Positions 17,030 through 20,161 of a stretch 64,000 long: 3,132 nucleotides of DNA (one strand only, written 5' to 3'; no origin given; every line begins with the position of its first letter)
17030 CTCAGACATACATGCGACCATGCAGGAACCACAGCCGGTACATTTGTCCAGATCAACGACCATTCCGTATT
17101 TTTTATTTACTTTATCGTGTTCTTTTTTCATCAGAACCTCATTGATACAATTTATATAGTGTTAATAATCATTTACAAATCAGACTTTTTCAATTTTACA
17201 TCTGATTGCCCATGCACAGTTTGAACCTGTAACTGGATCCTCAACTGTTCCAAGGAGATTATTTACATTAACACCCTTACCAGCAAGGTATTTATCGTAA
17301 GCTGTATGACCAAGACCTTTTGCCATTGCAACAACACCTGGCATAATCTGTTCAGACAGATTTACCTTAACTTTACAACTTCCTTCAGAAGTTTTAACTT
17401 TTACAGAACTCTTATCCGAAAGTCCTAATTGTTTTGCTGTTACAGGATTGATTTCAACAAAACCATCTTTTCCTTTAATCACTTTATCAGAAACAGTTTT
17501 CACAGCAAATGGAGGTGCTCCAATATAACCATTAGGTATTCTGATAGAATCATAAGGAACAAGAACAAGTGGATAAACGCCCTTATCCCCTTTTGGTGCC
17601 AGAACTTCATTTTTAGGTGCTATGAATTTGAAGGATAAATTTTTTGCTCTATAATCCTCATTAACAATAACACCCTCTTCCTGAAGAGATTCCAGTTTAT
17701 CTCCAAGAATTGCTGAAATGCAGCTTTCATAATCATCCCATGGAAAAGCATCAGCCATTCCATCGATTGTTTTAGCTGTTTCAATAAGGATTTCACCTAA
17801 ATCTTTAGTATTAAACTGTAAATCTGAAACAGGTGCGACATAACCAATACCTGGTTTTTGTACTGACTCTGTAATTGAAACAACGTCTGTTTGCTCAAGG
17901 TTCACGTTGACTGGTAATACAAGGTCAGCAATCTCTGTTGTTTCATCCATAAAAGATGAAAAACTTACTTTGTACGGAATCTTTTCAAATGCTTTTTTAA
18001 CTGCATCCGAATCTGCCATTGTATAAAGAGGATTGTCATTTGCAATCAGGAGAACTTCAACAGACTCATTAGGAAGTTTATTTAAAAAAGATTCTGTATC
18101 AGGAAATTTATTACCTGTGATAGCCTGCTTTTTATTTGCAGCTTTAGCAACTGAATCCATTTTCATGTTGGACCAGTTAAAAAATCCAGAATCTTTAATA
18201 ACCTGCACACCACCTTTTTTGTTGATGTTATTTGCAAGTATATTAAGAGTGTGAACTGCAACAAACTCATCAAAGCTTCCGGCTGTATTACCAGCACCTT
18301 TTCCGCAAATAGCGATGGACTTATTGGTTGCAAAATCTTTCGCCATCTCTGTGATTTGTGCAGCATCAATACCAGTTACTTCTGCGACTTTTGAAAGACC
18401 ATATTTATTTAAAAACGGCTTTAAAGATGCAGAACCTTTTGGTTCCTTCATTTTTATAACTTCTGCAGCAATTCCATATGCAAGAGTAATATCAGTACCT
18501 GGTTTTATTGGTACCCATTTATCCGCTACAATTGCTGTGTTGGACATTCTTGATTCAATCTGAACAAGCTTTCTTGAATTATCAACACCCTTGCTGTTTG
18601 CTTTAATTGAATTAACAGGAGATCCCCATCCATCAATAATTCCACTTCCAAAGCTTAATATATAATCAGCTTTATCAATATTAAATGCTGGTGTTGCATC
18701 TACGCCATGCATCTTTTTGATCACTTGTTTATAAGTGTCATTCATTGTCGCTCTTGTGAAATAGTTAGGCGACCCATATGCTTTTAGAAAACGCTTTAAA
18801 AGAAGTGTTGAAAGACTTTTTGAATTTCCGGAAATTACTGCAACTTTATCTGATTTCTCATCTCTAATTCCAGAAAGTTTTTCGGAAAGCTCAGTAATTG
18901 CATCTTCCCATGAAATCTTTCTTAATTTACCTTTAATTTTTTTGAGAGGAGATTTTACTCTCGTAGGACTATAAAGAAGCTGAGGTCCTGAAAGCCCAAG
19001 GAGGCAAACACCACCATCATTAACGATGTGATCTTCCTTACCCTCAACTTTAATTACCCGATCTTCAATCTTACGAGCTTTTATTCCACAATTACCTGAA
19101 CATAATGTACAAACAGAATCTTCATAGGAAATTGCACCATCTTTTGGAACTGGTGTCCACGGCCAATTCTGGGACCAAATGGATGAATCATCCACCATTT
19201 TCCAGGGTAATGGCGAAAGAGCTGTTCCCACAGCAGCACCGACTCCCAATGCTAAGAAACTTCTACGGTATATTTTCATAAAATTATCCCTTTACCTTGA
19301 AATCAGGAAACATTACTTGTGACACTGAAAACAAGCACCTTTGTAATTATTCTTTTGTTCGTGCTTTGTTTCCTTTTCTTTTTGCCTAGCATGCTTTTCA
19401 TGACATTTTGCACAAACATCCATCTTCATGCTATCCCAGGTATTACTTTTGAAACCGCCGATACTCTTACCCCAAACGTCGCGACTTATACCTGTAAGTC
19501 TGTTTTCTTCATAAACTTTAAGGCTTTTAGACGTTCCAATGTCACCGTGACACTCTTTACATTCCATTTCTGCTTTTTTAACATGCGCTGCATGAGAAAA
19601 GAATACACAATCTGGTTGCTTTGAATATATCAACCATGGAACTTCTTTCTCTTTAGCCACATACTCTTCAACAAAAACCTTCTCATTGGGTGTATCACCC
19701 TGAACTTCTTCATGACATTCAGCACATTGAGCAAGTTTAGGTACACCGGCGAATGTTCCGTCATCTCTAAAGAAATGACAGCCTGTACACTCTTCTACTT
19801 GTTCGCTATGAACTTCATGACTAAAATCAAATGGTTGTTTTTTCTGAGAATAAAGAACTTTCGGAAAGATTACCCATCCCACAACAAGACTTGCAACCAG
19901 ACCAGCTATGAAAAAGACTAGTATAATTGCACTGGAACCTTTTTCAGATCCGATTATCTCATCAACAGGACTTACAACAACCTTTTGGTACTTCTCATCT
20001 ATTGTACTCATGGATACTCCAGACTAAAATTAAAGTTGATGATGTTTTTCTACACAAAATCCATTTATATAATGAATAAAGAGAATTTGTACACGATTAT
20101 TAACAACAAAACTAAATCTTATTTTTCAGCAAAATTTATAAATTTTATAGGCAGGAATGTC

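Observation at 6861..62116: Dense family of MITE-like elements with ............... inverted termini and 4-bp AT-only target duplications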

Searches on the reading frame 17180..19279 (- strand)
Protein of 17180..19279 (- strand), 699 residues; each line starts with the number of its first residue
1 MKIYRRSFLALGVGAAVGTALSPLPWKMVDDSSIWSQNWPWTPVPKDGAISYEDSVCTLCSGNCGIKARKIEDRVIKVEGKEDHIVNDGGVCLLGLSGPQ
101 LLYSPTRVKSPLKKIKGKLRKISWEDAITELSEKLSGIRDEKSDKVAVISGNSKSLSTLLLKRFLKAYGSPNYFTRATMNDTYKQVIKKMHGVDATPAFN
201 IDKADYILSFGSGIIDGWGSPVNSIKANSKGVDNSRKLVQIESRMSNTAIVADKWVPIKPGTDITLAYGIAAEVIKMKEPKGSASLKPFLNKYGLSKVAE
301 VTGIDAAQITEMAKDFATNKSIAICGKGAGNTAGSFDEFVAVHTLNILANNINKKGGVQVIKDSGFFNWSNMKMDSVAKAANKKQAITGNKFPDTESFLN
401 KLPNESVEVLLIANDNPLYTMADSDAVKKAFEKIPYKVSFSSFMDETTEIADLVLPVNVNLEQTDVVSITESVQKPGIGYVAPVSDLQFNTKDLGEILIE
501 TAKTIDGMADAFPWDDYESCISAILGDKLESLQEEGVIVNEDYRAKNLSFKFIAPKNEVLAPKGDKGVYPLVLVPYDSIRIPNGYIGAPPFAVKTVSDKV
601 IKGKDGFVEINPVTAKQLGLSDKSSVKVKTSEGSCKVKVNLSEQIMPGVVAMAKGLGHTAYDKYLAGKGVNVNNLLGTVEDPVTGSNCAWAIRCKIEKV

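Call 70: search_protein_families(library=pfam, proteins=[window:17180-19279:-], max_evalue=0.00001)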
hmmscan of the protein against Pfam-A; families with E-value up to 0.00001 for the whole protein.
window:17180-19279:- (699 aa): 3 families
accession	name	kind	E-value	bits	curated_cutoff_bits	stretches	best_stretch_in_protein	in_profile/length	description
PF00384.28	Molybdopterin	-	2e-34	119.6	24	1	107-497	1-346/353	Molybdopterin oxidoreductase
PF01568.27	Molydop_binding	-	1.6e-15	57.6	26.8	1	602-687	25-104/110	Molydopterin dinucleotide binding domain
PF04879.21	Molybdop_Fe4S4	-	3.2e-11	43.5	22.7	1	53-104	4-55/55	Molybdopterin oxidoreductase Fe4S4 domain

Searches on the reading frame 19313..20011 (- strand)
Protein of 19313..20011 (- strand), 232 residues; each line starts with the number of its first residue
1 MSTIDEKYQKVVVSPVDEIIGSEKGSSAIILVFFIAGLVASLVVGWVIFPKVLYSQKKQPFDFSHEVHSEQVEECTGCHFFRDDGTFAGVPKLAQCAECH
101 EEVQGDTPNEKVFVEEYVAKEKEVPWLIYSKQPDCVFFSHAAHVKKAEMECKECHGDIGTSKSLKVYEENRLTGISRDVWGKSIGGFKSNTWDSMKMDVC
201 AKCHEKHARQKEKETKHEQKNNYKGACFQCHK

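Call 70: search_protein_families(library=pfam, proteins=[window:19313-20011:-], max_evalue=0.00001)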
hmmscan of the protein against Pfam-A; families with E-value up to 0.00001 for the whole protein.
window:19313-20011:- (232 aa): 4 families
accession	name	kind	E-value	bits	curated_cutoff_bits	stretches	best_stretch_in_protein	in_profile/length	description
PF02085.21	Cytochrom_CIII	-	1.8e-08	35.1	22.9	0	56-110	16-63/101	Class III cytochrome C family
PF14522.11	Cytochrome_C7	-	6.8e-08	32.7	24.8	0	136-232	1-67/67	Cytochrome c7 and related cytochrome c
PF22113.1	Mtrc-MtrF_II-IV_dom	-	1.7e-07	31.4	30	1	72-232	6-164/176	Outer membrane cytochrome MtrC/MtrF-like, domains II/IV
PF09699.15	Paired_CXXCH_1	-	3.8e-06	26.9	20.6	0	197-232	6-37/41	Doubled CXXCH motif (Paired_CXXCH_1)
